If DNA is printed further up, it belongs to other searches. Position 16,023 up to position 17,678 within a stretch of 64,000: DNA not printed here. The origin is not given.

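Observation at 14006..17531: DUF1592 (CxxCH-bearing lipoprotein) + Tat-exported DUF1552 gene pair of unknown function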

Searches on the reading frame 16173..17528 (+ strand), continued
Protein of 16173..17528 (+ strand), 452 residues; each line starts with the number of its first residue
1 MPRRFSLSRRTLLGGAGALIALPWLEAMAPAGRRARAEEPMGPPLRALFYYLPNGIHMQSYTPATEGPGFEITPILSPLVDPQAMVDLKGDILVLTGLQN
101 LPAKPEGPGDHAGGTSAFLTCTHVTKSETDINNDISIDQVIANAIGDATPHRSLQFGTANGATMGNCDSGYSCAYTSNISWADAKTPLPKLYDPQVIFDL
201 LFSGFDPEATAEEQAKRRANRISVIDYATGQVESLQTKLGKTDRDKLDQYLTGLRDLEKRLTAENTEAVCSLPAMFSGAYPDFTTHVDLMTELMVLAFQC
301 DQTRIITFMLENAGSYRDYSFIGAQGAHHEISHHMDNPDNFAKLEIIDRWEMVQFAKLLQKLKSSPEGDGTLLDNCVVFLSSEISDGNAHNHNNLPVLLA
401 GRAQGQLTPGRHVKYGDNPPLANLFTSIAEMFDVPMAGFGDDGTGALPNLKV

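Call 51: search_dna_similar(query=window:16173-17528:+, collection=plasmids, mode=protein, rows=spread, max_rows=30, max_evalue=0.001)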
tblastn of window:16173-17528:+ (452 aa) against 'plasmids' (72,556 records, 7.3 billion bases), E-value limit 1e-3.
Records with a match: 17; places in all: 27; records where one place covers at least 80% of the query: 16.
Best place of each record, by identity: <60% 17.
By first word of the organism name: Sphingobium 12; Novosphingobium 2; Planctomyces 1; Chondrinema 1; Pseudoalteromonas 1.
By predicted mobility (MOB-suite, as given by PLSDB): non-mobilizable 16; conjugative 1.
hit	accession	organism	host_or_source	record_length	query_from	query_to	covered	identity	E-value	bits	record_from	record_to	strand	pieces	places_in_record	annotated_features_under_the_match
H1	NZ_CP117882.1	Novosphingobium sp. KACC 22771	Single cell,soil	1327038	4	447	98%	39.2%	5e-64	231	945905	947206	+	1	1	none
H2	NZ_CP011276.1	Planctomyces sp. SH-PL62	cell culture,sugar beet rhizosphere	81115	7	441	96%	28.9%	2e-29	129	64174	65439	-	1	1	DUF1552 domain-containing protein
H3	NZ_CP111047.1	Chondrinema litorale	Seaweed,red alga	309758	44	447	89%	28.6%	3e-33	140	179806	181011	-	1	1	DUF1552 domain-containing protein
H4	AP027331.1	Sphingobium sp. TomTYG65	-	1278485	44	442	88%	27.8%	3e-28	125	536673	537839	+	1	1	hypothetical protein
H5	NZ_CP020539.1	Sphingobium herbicidovorans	cell culture,soil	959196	44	442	88%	27.4%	4e-29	128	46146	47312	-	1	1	DUF1552 domain-containing protein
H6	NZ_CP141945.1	Novosphingobium sp. RL4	Rheum palmatum L.,Single ...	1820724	44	440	88%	27.3%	2e-27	123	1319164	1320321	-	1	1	none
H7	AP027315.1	Sphingobium sp. TomMM15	-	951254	44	442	88%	27.1%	3e-27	122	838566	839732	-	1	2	hypothetical protein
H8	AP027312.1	Sphingobium sp. TomMM7A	-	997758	44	442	88%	27.1%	2e-27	122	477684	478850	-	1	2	hypothetical protein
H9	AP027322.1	Sphingobium sp. TomTYG43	-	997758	44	442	88%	27.1%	2e-27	122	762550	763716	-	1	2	hypothetical protein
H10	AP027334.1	Sphingobium sp. TomTYG71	-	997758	44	442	88%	27.1%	2e-27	122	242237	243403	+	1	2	hypothetical protein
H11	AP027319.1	Sphingobium sp. TomTYG42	-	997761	44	442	88%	27.1%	2e-27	122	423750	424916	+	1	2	hypothetical protein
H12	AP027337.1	Sphingobium sp. TomTYG72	-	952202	44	442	88%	26.8%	4e-27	122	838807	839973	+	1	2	hypothetical protein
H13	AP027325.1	Sphingobium sp. TomTYG46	-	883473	44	442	88%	26.8%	3e-27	122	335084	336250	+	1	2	hypothetical protein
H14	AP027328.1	Sphingobium sp. TomTYG64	-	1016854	44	442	88%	26.8%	5e-27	122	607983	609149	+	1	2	hypothetical protein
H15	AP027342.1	Sphingobium sp. TomTYG74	-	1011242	44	442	88%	26.8%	9e-27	121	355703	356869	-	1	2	hypothetical protein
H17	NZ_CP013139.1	Pseudoalteromonas sp. Bsw20308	seawater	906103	294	441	33%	26.5%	4e-4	51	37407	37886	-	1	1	DUF1552 domain-containing protein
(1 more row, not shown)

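Call 52: get_annotated_region(hit=H2, flank=7000)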
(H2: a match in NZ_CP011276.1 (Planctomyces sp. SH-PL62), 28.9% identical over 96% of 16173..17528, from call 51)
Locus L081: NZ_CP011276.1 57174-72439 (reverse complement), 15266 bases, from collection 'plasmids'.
description: Planctomyces sp. SH-PL62 plasmid pPL62-3, complete sequence
organism: Planctomyces sp. SH-PL62 (NCBI taxid 1636152)
taxonomy: Bacteria; Planctomycetota; Planctomycetia; Planctomycetales; Planctomycetaceae; Planctomyces; Planctomyces sp. SH-PL62
host: -; source: cell culture,sugar beet rhizosphere; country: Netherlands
typing (MOB-suite, as given by PLSDB): non-mobilizable; replicon rep_cluster_1538
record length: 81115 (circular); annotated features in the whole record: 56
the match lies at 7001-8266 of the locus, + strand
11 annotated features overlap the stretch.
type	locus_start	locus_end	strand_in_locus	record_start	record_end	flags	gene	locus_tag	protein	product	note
CDS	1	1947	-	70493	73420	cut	-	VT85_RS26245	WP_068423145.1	protein kinase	GO:0006468 - protein phosphorylation [Evidence IEA]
CDS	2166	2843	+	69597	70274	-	-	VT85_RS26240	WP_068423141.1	GntR family transcriptional regulator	GO:0006355 - regulation of DNA-templated transcription [Evidence IEA]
CDS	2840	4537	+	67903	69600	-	-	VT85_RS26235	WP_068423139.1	DUF1587 domain-containing protein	-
CDS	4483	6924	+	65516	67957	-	-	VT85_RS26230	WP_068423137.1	DUF1592 domain-containing protein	-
CDS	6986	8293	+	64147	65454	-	-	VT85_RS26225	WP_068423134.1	DUF1552 domain-containing protein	-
CDS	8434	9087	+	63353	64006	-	-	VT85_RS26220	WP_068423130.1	DUF1080 domain-containing protein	-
CDS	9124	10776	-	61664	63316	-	-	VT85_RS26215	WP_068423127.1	MFS transporter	-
CDS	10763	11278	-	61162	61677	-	-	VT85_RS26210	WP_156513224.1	hypothetical protein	-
CDS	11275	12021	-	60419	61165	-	-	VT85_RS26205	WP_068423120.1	hypothetical protein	-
CDS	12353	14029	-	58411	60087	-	-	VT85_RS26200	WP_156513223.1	TolC family protein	GO:0055085 - transmembrane transport [Evidence IEA]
CDS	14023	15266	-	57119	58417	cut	-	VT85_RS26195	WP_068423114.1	HlyD family secretion protein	GO:0055085 - transmembrane transport [Evidence IEA]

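Call 53: get_annotated_region(hit=H3, flank=7000)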
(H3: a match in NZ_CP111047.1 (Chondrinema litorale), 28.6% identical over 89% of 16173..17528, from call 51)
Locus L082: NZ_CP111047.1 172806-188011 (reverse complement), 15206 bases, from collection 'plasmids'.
description: Chondrinema litorale strain WSW3-B12 plasmid unnamed5, complete sequence
organism: Chondrinema litorale (NCBI taxid 2994555)
taxonomy: Bacteria; Bacteroidota; Cytophagia; Cytophagales; Flammeovirgaceae; Chondrinema; Chondrinema litorale
host: -; source: Seaweed,red alga; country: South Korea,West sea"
typing (MOB-suite, as given by PLSDB): non-mobilizable
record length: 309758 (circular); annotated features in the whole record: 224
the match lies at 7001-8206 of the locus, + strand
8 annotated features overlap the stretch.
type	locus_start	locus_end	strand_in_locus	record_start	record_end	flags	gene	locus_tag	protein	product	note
CDS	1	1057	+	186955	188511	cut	-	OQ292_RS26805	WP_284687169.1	ATP-binding protein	-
CDS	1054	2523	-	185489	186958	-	-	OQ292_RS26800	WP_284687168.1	SpoIIE family protein phosphatase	-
CDS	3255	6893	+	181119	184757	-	-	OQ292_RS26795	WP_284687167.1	DUF1592 domain-containing protein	-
CDS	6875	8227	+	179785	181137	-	-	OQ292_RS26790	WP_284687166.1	DUF1552 domain-containing protein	-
CDS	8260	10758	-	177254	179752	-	-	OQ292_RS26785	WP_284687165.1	PAS domain S-box protein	-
CDS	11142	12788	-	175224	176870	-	-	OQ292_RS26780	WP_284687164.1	ribonucleoside-diphosphate reductase subunit alpha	GO:0006260 - DNA replication [Evidence IEA]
CDS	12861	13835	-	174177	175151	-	-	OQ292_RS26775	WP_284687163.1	ribonucleotide-diphosphate reductase subunit beta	GO:0009263 - deoxyribonucleotide biosynthetic process [Evidence IEA]; GO:0006260 - DNA replication [Evidence IEA]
CDS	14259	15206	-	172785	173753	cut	-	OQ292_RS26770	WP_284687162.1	DUF2268 domain-containing putative Zn-dependent protease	-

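Call 54: get_annotated_region(hit=H5, flank=7000)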
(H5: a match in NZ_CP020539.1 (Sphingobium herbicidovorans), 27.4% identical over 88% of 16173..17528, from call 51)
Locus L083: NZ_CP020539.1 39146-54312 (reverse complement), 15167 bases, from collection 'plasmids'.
description: Sphingobium herbicidovorans strain MH plasmid pMSHV, complete sequence
organism: Sphingobium herbicidovorans (NCBI taxid 76947)
taxonomy: Bacteria; Pseudomonadota; Alphaproteobacteria; Sphingomonadales; Sphingomonadaceae; Sphingobium; Sphingobium herbicidovorans
host: -; source: cell culture,soil; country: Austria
typing (MOB-suite, as given by PLSDB): conjugative; replicon rep_cluster_545; relaxase MOBP; mating-pair formation MPF_T
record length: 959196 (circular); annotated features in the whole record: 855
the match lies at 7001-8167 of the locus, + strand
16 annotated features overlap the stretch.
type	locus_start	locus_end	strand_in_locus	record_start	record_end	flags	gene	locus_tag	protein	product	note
CDS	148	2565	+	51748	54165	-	-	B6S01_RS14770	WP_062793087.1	TonB-dependent receptor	-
CDS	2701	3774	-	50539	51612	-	-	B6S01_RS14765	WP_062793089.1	AraC family transcriptional regulator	GO:0006355 - regulation of DNA-templated transcription [Evidence IEA]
CDS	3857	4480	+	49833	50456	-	-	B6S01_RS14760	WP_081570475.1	hypothetical protein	-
CDS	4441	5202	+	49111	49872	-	-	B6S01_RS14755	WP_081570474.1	hypothetical protein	-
CDS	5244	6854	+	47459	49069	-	-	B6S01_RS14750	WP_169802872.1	DUF1592 domain-containing protein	-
CDS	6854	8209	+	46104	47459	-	-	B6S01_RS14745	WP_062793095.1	DUF1552 domain-containing protein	-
CDS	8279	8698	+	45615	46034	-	-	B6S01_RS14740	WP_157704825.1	cytochrome c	-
CDS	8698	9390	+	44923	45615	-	-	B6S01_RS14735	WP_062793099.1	cytochrome b/b6 domain-containing protein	-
CDS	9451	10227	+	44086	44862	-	-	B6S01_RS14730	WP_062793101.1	SDR family oxidoreductase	-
CDS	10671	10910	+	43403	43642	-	-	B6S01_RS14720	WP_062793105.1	hypothetical protein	-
CDS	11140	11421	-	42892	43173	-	-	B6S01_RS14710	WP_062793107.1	hypothetical protein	-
CDS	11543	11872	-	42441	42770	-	-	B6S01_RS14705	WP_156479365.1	hypothetical protein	-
CDS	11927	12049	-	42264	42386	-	-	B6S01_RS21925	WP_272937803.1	hypothetical protein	-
CDS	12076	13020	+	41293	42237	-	-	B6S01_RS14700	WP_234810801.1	VOC family protein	-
CDS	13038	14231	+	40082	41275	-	-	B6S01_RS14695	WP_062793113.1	flavin-dependent monooxygenase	-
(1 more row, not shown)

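Call 55: search_protein_families(library=pfam, proteins=[L083:3857-4480:+, L083:4441-5202:+, L083:5244-6854:+, L083:6854-8209:+, L083:8279-8698:+, L083:8698-9390:+, L083:9451-10227:+, L081:2840-4537:+, L081:4483-6924:+, L081:8434-9087:+], max_evalue=0.001)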
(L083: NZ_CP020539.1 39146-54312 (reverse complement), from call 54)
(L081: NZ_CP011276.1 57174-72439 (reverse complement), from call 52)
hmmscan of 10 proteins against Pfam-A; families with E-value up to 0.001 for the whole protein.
L083:3857-4480:+ (207 aa): 0 families

L083:4441-5202:+ (253 aa): 0 families

L083:5244-6854:+ (536 aa): 5 families
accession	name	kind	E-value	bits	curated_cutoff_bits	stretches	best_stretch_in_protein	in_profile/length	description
PF07631.16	PSD4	-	1.6e-28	100.2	23.3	1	185-312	2-128/128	Protein of unknown function (DUF1592)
PF07627.16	PSCyt3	-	1.9e-27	95.9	27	1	330-429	1-97/98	Protein of unknown function (DUF1588)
PF07637.16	PSD5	-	1.3e-15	57.9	34.2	1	114-174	1-61/62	Protein of unknown function (DUF1595)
PF07624.16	PSD2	-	3.5e-12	46.3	25.8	1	444-510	3-70/74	Protein of unknown function (DUF1585)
PF07626.16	PSD3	-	8.5e-10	39.4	23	1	27-90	1-63/65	Protein of unknown function (DUF1587)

L083:6854-8209:+ (451 aa): 1 family
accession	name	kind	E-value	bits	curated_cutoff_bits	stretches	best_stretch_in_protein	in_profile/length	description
PF07586.16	HXXSHH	-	2.8e-47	162.3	30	1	52-329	1-286/307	Protein of unknown function (DUF1552)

L083:8279-8698:+ (139 aa): 1 family
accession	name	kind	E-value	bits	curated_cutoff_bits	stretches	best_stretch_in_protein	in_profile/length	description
PF01322.25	Cytochrom_C_2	-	4.4e-26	92.7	26.5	1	15-136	1-121/121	Cytochrome C'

L083:8698-9390:+ (230 aa): 1 family
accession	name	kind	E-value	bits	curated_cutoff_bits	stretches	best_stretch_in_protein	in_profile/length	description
PF01292.26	Ni_hydr_CYTB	-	4.5e-19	69.4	30.1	1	16-190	2-179/179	Prokaryotic cytochrome b561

L083:9451-10227:+ (258 aa): 4 families
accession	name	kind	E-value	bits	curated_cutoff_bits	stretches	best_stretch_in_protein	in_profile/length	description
PF13561.12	adh_short_C2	-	2e-47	162.2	27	1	14-253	1-234/236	Enoyl-(Acyl carrier protein) reductase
PF00106.31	adh_short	-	3.7e-40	137.9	26.6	1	10-198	3-190/195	short chain dehydrogenase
PF08659.16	KR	-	2.8e-06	27.8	22.6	1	11-173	4-165/180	KR domain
PF05368.20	NmrA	-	0.00034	20.7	27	0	7-75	2-70/298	NmrA-like family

L081:2840-4537:+ (565 aa): 2 families
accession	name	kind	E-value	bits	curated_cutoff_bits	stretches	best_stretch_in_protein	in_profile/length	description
PF07626.16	PSD3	-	4.9e-23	81.8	23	1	139-203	1-64/65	Protein of unknown function (DUF1587)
PF07635.16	PSCyt1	-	1.8e-07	32.1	22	1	55-102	1-59/59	Planctomycete cytochrome C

L081:4483-6924:+ (813 aa): 4 families
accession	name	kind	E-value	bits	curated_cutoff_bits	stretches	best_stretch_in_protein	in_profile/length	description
PF07631.16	PSD4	-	4.2e-37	127.9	23.3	1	467-593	2-128/128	Protein of unknown function (DUF1592)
PF07627.16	PSCyt3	-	2.6e-29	101.8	27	1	612-711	1-98/98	Protein of unknown function (DUF1588)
PF07624.16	PSD2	-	2.2e-18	66.2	25.8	1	725-799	1-74/74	Protein of unknown function (DUF1585)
PF07637.16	PSD5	-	3.7e-13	50.1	34.2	1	398-455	5-62/62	Protein of unknown function (DUF1595)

L081:8434-9087:+ (217 aa): 2 families
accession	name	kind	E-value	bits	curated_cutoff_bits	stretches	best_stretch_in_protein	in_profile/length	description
PF06439.18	3keto-disac_hyd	-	2.6e-39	135.7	26.8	1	26-212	2-186/187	3-keto-disaccharide hydrolase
PF20407.5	DUF1583_N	-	0.00024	21.3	22.9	1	137-186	68-115/150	Domain of unknown function (DUF1583_N)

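Call 56: get_annotated_region(hit=H1, flank=7000)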
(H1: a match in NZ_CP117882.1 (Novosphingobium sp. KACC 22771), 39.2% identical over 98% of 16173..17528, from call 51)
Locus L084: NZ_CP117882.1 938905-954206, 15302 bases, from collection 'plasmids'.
description: Novosphingobium sp. KACC 22771 plasmid unnamed1, complete sequence
organism: Novosphingobium sp. KACC 22771 (NCBI taxid 3025670)
taxonomy: Bacteria; Pseudomonadota; Alphaproteobacteria; Sphingomonadales; Sphingomonadaceae; Novosphingobium; Novosphingobium sp. KACC 22771
host: -; source: Single cell,soil; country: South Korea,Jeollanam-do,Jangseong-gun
typing (MOB-suite, as given by PLSDB): non-mobilizable; mating-pair formation MPF_F
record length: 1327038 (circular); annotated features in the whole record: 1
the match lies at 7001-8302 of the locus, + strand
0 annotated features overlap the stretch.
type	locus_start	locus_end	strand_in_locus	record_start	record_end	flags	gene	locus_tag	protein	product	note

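Call 57: get_annotated_region(hit=H17, flank=7000)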
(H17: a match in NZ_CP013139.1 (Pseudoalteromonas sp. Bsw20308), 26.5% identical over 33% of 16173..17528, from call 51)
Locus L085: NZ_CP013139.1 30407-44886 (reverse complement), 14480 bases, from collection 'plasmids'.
description: Pseudoalteromonas sp. Bsw20308 plasmid pPBSW1, complete sequence
organism: Pseudoalteromonas sp. Bsw20308 (NCBI taxid 283699)
taxonomy: Bacteria; Pseudomonadota; Gammaproteobacteria; Alteromonadales; Pseudoalteromonadaceae; Pseudoalteromonas; Pseudoalteromonas sp. Bsw20308
host: -; source: seawater; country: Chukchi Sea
typing (MOB-suite, as given by PLSDB): non-mobilizable
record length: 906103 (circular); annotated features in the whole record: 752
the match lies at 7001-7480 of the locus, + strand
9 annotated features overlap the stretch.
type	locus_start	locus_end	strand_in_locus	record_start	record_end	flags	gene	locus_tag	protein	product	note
CDS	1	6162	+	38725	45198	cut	-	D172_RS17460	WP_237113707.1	starch-binding protein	-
CDS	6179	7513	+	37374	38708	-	-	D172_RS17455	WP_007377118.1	DUF1552 domain-containing protein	-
CDS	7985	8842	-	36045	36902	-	-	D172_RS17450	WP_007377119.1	mechanosensitive ion channel domain-containing protein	GO:0055085 - transmembrane transport [Evidence IEA]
CDS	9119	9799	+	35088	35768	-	-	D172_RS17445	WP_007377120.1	SDR family oxidoreductase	-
CDS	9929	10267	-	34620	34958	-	-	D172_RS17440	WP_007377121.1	hypothetical protein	-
CDS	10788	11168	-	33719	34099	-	-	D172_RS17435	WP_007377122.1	VOC family protein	-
CDS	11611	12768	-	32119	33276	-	-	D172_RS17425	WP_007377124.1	IS30 family transposase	-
CDS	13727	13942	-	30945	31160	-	tnpB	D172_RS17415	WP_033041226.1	IS66 family insertion sequence element accessory protein TnpB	-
CDS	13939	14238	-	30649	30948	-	-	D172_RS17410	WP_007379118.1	hypothetical protein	-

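Call 76: search_protein_families(library=pfam, alignment_id=A4, max_evalue=0.00001)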
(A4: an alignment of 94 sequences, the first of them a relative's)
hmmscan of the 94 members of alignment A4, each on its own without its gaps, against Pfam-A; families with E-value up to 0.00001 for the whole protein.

A. member 1, L001:5592-6944:- (451 aa): 4 families
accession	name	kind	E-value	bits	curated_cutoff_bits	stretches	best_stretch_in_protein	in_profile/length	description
PF02878.22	PGM_PMM_I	-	2.8e-43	147.3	22.5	1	5-133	1-132/138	Phosphoglucomutase/phosphomannomutase, alpha/beta/alpha domain I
PF02880.22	PGM_PMM_III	-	8.6e-38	129.4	20.7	1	260-372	1-115/115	Phosphoglucomutase/phosphomannomutase, alpha/beta/alpha domain III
PF02879.22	PGM_PMM_II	-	5.6e-18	65.8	29.3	1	159-256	2-103/103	Phosphoglucomutase/phosphomannomutase, alpha/beta/alpha domain II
PF00408.26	PGM_PMM_IV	-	1.3e-15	57.7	23.1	1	378-442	3-67/68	Phosphoglucomutase/phosphomannomutase, C-terminal domain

B. families by the number of members that match (of 94 scanned): 154 families (the first 25 are shown)
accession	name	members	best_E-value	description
PF12146.15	Hydrolase_4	3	1.2e-08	Serine aminopeptidase, S33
PF00476.26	DNA_pol_A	2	2.8e-152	DNA polymerase family A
PF00144.29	Beta-lactamase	2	9.8e-65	Beta-lactamase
PF01370.27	Epimerase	2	1.2e-24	NAD dependent epimerase/dehydratase family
PF05023.20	Phytochelatin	2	3e-23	Phytochelatin synthase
PF00188.32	CAP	2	3.2e-22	Cysteine-rich secretory protein family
PF13460.12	NAD_binding_10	2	6.4e-16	NAD(P)H-binding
PF13649.12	Methyltransf_25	2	1.7e-12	Methyltransferase domain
PF22619.2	DNA_polI_exo1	2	7.7e-12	DNA polymerase I, ribonuclease H-like domain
PF08241.18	Methyltransf_11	2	6.7e-11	Methyltransferase domain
PF13847.12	Methyltransf_31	2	1e-10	Methyltransferase domain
PF13304.12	AAA_21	2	1.2e-10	AAA domain, putative AbiEii toxin, Type IV TA system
PF01073.25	3Beta_HSD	2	4.7e-10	3-beta hydroxysteroid dehydrogenase/isomerase family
PF08242.18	Methyltransf_12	2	4.8e-10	Methyltransferase domain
PF01513.26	NAD_kinase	2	8.9e-10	ATP-NAD kinase N-terminal domain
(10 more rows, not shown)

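Call 77: search_protein_representatives(protein=window:16173-17528:+)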
Query: 452 residues. Proteins with E-value up to 0.001 (for the whole library): 14729; up to 1e-10: 7977; up to 1e-30: 2012. The best 150 are listed.
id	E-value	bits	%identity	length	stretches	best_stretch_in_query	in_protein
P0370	1.1e-137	476.1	52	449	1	6-447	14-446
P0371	5.8e-125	434.2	48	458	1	7-450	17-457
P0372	8.5e-121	420.5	48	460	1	3-447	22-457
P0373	4.4e-114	398.4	46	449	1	6-446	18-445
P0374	6.2e-114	397.9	46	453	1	6-450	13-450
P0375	1.4e-112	393.4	76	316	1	6-234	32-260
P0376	4.2e-112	391.8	50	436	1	2-447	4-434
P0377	1.5e-110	386.7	46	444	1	7-450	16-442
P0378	2.1e-110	386.3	46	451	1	5-442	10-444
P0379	6.9e-110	384.6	47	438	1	8-450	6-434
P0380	1.8e-109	383.2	46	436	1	8-447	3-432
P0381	1.7e-108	380.0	48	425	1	12-447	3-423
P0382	3.0e-108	379.1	46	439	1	4-450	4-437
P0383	8.6e-108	377.6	44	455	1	1-450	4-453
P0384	1.2e-105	370.6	46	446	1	7-447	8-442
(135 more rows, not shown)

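Call 84: get_annotated_region(hit=H6, flank=6000)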
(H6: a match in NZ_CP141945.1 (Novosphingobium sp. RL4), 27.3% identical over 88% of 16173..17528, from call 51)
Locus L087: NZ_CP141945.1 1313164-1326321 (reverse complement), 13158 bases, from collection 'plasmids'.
description: Novosphingobium sp. RL4 plasmid unnamed, complete sequence
organism: Novosphingobium sp. RL4 (NCBI taxid 3109595)
taxonomy: Bacteria; Pseudomonadota; Alphaproteobacteria; Sphingomonadales; Sphingomonadaceae; Novosphingobium; Novosphingobium sp. RL4
host: -; source: Rheum palmatum L.,Single bacteria,rhizosphere soil; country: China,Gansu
typing (MOB-suite, as given by PLSDB): non-mobilizable; replicon rep_cluster_545
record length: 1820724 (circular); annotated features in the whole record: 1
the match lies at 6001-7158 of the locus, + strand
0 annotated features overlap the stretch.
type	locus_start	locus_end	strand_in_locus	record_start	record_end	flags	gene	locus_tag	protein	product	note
